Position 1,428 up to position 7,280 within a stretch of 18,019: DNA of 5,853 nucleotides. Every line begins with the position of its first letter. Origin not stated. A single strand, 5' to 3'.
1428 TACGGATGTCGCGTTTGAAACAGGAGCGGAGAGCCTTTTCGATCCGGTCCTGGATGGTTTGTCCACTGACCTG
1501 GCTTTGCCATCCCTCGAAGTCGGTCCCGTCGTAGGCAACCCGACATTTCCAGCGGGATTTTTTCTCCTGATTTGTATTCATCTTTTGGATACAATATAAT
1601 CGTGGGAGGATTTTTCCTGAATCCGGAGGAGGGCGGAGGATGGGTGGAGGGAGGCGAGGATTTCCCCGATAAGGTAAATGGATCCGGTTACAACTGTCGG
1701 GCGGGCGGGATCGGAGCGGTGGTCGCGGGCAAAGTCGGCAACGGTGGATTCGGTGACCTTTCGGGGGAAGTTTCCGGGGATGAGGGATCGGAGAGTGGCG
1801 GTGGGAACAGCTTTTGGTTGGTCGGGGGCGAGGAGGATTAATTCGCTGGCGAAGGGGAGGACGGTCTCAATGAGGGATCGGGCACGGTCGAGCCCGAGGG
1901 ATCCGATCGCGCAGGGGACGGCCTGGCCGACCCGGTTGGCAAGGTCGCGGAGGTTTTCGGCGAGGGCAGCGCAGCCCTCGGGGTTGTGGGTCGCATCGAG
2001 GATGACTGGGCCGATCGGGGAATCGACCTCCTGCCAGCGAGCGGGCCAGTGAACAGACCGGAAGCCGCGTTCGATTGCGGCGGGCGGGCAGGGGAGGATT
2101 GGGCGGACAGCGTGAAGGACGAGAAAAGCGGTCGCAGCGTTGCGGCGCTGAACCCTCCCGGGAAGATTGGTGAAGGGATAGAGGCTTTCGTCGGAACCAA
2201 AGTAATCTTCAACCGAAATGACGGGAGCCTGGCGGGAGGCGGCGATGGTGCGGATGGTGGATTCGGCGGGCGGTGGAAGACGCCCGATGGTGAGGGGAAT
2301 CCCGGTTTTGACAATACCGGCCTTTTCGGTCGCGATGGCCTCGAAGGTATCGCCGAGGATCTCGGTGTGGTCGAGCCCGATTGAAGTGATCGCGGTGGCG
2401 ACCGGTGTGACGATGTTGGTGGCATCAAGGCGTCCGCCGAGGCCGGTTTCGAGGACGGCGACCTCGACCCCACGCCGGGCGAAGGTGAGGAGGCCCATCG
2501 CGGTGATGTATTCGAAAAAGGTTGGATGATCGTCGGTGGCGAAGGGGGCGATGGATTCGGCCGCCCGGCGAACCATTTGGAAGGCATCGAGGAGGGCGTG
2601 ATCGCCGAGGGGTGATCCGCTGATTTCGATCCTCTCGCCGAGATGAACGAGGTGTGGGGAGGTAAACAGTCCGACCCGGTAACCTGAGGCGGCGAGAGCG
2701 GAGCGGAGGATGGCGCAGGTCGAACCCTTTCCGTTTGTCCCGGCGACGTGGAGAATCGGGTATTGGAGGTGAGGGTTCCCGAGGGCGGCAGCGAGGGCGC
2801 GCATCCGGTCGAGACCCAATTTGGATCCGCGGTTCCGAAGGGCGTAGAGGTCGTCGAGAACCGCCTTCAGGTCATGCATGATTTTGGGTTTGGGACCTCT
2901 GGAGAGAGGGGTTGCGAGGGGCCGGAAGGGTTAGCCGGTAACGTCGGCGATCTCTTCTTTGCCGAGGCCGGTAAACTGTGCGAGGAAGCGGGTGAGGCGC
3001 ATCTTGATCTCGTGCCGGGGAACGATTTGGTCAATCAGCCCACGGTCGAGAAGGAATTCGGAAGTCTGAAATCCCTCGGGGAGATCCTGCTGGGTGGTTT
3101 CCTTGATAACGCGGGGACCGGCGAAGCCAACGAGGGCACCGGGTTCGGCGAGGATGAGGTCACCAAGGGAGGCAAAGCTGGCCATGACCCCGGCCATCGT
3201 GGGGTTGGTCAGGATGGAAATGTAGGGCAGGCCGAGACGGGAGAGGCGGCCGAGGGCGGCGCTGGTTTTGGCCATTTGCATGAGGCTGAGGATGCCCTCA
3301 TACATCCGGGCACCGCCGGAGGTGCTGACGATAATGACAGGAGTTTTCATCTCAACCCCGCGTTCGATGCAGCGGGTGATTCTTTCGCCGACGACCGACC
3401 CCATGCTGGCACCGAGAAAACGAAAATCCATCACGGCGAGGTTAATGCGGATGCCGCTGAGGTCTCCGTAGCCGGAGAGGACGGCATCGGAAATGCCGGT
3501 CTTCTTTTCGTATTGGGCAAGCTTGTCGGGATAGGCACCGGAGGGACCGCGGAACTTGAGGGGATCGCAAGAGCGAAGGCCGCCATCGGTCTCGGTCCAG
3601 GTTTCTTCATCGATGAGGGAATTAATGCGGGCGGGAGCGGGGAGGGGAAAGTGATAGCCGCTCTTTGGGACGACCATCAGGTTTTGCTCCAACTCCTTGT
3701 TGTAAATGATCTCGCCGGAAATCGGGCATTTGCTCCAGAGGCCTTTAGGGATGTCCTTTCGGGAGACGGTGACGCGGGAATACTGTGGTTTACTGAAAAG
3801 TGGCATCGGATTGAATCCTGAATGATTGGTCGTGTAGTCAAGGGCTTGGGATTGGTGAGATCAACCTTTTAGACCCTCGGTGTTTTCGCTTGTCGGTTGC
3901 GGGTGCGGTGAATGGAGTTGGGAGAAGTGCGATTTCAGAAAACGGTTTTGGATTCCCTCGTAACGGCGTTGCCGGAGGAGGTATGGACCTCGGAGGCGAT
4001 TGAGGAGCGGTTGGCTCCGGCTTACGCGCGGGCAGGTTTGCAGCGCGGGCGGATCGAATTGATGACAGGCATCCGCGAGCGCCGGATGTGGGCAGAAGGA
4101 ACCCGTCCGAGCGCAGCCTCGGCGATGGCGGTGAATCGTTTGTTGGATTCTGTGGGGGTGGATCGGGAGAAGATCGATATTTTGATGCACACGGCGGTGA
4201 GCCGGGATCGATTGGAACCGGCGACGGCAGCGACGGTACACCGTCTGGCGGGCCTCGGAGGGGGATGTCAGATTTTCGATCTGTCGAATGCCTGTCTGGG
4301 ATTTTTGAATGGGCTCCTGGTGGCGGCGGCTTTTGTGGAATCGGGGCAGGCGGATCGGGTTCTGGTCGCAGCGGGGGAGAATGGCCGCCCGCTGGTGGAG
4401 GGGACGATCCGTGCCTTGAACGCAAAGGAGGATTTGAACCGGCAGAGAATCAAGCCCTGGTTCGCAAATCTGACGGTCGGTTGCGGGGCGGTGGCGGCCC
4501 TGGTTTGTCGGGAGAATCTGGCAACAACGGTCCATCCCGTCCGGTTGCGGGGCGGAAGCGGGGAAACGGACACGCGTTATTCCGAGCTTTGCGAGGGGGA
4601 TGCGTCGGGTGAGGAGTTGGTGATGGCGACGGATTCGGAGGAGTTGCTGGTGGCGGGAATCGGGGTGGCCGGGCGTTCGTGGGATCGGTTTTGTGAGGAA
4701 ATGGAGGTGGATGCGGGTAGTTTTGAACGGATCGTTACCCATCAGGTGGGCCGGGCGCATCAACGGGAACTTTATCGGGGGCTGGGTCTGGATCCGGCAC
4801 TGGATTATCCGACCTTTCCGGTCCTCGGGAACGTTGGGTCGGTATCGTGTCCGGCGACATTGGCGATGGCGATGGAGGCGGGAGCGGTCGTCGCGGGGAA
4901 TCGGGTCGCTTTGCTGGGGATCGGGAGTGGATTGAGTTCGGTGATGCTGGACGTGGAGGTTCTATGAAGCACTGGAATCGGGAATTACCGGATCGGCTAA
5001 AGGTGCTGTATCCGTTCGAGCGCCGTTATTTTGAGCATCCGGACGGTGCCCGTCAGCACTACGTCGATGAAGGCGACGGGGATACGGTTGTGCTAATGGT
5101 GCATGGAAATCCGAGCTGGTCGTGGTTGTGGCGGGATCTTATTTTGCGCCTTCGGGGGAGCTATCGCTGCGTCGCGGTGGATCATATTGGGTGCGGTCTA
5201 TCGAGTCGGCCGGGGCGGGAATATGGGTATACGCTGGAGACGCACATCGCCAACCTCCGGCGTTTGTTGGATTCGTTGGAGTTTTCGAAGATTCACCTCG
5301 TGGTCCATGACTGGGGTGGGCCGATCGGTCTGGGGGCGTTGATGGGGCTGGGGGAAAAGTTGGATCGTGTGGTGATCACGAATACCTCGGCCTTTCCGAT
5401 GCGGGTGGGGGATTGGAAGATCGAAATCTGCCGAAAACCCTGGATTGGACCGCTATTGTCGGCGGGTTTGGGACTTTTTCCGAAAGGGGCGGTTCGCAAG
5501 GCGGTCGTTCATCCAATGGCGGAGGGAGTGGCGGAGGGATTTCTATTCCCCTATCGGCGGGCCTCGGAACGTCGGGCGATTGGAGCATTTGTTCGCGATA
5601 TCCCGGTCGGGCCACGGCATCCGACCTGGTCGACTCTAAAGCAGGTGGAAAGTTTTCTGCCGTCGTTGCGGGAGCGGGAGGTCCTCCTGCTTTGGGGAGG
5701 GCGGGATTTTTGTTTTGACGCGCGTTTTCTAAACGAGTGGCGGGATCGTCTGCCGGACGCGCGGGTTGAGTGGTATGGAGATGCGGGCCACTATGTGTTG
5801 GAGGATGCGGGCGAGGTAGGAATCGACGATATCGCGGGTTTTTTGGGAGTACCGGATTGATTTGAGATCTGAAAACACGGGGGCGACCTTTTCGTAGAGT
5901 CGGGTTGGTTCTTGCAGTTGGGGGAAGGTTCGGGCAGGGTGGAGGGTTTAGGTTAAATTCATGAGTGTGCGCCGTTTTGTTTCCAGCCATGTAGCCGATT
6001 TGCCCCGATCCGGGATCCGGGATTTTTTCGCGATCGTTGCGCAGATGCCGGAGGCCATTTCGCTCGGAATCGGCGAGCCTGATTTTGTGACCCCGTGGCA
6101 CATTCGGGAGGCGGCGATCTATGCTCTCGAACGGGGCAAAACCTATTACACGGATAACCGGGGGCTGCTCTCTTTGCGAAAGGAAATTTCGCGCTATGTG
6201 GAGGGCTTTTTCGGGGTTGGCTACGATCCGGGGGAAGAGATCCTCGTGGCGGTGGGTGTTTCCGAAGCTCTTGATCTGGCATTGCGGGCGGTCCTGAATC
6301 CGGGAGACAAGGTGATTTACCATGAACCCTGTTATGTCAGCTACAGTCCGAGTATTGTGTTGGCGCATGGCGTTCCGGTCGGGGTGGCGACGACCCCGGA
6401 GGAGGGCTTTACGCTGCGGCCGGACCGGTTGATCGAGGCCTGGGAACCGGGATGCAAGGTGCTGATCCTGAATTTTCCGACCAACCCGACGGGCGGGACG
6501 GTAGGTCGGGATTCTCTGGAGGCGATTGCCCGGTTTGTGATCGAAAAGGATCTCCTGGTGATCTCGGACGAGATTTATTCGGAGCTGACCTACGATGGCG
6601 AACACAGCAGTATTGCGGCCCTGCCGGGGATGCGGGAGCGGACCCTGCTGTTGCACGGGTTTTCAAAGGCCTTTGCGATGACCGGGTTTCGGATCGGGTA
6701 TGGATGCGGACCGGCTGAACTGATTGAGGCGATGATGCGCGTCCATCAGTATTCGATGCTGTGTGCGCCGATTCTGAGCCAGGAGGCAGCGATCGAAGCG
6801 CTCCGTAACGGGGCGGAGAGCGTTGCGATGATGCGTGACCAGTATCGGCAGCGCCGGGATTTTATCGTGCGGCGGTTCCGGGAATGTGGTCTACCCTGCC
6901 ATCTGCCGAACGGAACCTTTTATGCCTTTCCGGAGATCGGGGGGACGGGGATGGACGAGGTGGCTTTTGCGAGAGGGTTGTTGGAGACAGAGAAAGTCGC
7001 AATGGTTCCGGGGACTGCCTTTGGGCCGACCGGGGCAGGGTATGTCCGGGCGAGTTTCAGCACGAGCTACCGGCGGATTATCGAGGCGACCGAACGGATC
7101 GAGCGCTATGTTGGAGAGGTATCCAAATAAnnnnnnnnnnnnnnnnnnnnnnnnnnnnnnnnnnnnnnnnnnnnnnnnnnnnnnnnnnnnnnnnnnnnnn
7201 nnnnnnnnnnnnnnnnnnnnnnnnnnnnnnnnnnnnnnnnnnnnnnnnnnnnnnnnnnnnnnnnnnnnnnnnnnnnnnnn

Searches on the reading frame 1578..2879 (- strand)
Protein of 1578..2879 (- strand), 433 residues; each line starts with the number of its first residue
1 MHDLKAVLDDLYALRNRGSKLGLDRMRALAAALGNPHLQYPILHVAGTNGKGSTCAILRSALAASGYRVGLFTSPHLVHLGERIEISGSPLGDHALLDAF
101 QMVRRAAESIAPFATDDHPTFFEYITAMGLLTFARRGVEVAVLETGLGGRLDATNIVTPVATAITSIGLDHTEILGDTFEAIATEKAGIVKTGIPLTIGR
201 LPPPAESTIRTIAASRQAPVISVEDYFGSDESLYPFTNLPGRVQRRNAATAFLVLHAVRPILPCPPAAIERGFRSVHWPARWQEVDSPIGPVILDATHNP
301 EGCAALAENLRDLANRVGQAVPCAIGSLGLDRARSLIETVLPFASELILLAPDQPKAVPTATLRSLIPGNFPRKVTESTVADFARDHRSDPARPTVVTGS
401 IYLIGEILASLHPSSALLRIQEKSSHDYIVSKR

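Call 7: search_protein_families(library=pfam, proteins=[window:1578-2879:-], max_evalue=0.01)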
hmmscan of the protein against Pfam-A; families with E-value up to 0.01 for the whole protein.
window:1578-2879:- (433 aa): 2 families
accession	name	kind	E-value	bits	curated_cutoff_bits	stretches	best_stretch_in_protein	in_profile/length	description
PF08245.18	Mur_ligase_M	-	2e-08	34.9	24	1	45-191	1-111/200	Mur ligase middle domain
PF02875.26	Mur_ligase_C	-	0.00013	23.2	28.4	1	281-372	2-96/127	Mur ligase, glutamate ligase domain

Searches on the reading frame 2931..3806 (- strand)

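Call 7: search_protein_families(library=pfam, proteins=[window:2931-3806:-], max_evalue=0.01)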
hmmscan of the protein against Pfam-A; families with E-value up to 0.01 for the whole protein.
window:2931-3806:- (291 aa): 2 families
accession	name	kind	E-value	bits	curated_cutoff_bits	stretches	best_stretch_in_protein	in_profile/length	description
PF01039.27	Carboxyl_trans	-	8.5e-18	64.7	22.3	1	97-239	35-178/493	Carboxyl transferase domain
PF17848.7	Zn_ribbon_ACC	-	4.2e-05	24.1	24.5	1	24-45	1-22/26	Acetyl-CoA carboxylase zinc finger domain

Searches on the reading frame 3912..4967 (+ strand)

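Call 7: search_protein_families(library=pfam, proteins=[window:3912-4967:+], max_evalue=0.01)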
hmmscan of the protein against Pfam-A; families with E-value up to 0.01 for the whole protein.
window:3912-4967:+ (351 aa): 3 families
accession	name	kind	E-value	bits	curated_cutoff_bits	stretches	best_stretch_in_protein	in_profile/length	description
PF08541.16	ACP_syn_III_C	-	3.2e-11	43.7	26.6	1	262-342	2-82/90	3-Oxoacyl-[acyl-carrier-protein (ACP)] synthase III C terminal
PF08545.16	ACP_syn_III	-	4.2e-08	33.4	24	1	122-157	1-36/80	3-Oxoacyl-[acyl-carrier-protein (ACP)] synthase III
PF00108.29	Thiolase_N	-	0.0029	17.4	26.4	1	60-156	17-113/260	Thiolase, N-terminal domain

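Call 8: search_protein_families(library=ncbifam, proteins=[window:3912-4967:+], max_evalue=0.01)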
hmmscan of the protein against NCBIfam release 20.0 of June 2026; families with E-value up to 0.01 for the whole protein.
window:3912-4967:+ (351 aa): 13 families
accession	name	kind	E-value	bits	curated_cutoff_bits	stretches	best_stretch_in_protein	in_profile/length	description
NF006720.0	PRK09258.1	equivalog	6e-112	374.3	285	1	6-349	1-337/338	3-oxoacyl-ACP synthase III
NF006829.0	PRK09352.1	subfamily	2.1e-26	92.7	249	1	48-342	35-313/322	beta-ketoacyl-ACP synthase 3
TIGR00747.1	fabH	subfamily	3.6e-22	78.9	292.1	1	48-342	33-314/322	beta-ketoacyl-ACP synthase III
NF004623.0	PRK05963.1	equivalog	2.5e-19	69.8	437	2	39-154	27-141/328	beta-ketoacyl-ACP synthase III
NF005541.0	PRK07204.1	equivalog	8.4e-15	55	402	2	42-155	29-142/329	beta-ketoacyl-ACP synthase III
NF009519.0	PRK12880.1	equivalog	2.1e-13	50.3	436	1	7-155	4-148/353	beta-ketoacyl-ACP synthase III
NF005308.0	PRK06840.1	equivalog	6e-08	32.1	315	1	13-162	7-150/339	3-oxoacyl-ACP synthase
TIGR01835.1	HMG-CoA-S_prok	equivalog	8.7e-08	31.3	360.35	1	70-155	53-136/382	hydroxymethylglutaryl-CoA synthase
NF005703.0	PRK07515.1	equivalog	9.9e-07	27.9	304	1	67-156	97-184/373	beta-ketoacyl-ACP synthase III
TIGR01930.1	AcCoA-C-Actrans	subfamily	5.2e-05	22.4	240.55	1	63-156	18-111/385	acetyl-CoA C-acyltransferase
NF005293.2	PRK06816.1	subfamily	6.3e-05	22.2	450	1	69-165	65-159/378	StlD/DarB family beta-ketosynthase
TIGR02845.1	spore_V_AD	equivalog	0.00037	19.4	411.8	1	73-202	57-172/327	stage V sporulation protein AD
NF003274.0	PRK04262.1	equivalog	0.00072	18.7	244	0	72-153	57-138/347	hydroxymethylglutaryl-CoA synthase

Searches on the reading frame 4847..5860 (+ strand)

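Call 7: search_protein_families(library=pfam, proteins=[window:4847-5860:+], max_evalue=0.01)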
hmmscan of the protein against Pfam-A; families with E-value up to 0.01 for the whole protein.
window:4847-5860:+ (337 aa): 3 families
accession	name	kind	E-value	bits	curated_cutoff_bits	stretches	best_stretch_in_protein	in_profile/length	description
PF00561.26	Abhydrolase_1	-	4.9e-25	89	25.8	2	81-184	2-108/245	alpha/beta hydrolase fold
PF12697.13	Abhydrolase_6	-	2.6e-16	61.4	26.3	1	82-323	1-213/217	Alpha/beta hydrolase family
PF12146.15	Hydrolase_4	-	0.0073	16.1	27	0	79-177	4-106/239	Serine aminopeptidase, S33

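Call 8: search_protein_families(library=ncbifam, proteins=[window:4847-5860:+], max_evalue=0.01)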
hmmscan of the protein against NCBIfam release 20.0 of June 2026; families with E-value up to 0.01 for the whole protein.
window:4847-5860:+ (337 aa): 18 families
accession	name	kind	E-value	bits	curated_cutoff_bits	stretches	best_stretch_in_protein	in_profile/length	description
NF002873.0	PRK03204.1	equivalog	6.2e-40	137.3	466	1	53-323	10-275/286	haloalkane dehalogenase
NF002938.0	PRK03592.1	equivalog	2.7e-36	125.4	241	1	66-332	18-288/298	haloalkane dehalogenase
NF002043.0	PRK00870.1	subfamily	8.9e-33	114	265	1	55-323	17-288/302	haloalkane dehalogenase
NF004514.1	PRK05855.1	equivalog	1.3e-14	53.7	455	1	69-158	11-102/578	SDR family oxidoreductase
NF050089.1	i_nPHAscl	equivalog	6.5e-13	48.4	300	1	67-179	6-116/288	intracellular short-chain-length polyhydroxyalkanoate depolymerase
TIGR03056.1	bchO_mg_che_rel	equivalog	7.2e-10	38.3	172.55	1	72-163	20-111/278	alpha/beta fold hydrolase BchO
TIGR02427.1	protocat_pcaD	equivalog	8.5e-10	38.4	255.85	1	93-182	27-114/251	3-oxoadipate enol-lactonase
NF045632.1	hydroxlase_HsaD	equivalog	2.8e-09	36.3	400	1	66-179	21-136/290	4,5:9,10-diseco-3-hydroxy-5,9,17-trioxoandrosta-1(10),2-diene-4-oate hydrolase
NF045945.1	ProImpepLactob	equivalog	3.4e-09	36.6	400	1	78-160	26-110/293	proline iminopeptidase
TIGR03611.1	RutD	equivalog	4.2e-09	36.2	238.5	1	78-180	12-113/258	pyrimidine utilization protein D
NF051488.1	bifunc_PcaDC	exception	1.4e-08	34.3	390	1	89-190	23-121/375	bifunctional 3-oxoadipate enol-lactonase/4-carboxymuconolactone decarboxylase PcaDC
TIGR01250.1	pro_imino_pep_2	subfamily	2.9e-08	33.6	167.65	1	73-180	19-129/288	proline iminopeptidase-family hydrolase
TIGR03695.1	menH_SHCHC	equivalog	1.6e-07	31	208.55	1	80-181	3-105/252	2-succinyl-6-hydroxy-2,4-cyclohexadiene-1-carboxylate synthase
NF011457.0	PRK14875.1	equivalog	4.3e-07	29.2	307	1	71-162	123-213/372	acetoin dehydrogenase dihydrolipoyllysine-residue acetyltransferase subunit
TIGR03343.1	biphenyl_bphD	equivalog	0.0001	21.6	462.15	1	69-179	21-133/282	2-hydroxy-6-oxo-6-phenylhexa-2,4-dienoate hydrolase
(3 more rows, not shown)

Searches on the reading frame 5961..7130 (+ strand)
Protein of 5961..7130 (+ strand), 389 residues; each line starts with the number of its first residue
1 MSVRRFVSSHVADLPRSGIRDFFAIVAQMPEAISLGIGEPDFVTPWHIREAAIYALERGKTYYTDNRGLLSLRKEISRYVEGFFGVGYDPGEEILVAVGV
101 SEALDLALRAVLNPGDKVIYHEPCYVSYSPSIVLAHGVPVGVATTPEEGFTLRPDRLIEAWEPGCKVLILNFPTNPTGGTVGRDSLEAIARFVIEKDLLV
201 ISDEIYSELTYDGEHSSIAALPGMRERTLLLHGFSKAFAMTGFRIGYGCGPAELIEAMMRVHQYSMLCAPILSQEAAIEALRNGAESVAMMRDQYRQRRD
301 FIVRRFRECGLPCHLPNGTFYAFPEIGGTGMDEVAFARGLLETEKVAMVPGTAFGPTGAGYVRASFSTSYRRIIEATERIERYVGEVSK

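Call 6: search_protein_families(library=pfam, proteins=[window:5961-7130:+], max_evalue=0.01)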
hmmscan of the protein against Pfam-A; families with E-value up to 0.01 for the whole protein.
window:5961-7130:+ (389 aa): 1 family
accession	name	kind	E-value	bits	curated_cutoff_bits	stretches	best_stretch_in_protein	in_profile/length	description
PF00155.27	Aminotran_1_2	-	3.5e-61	207.8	19.7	1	32-379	3-360/361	Aminotransferase class I and II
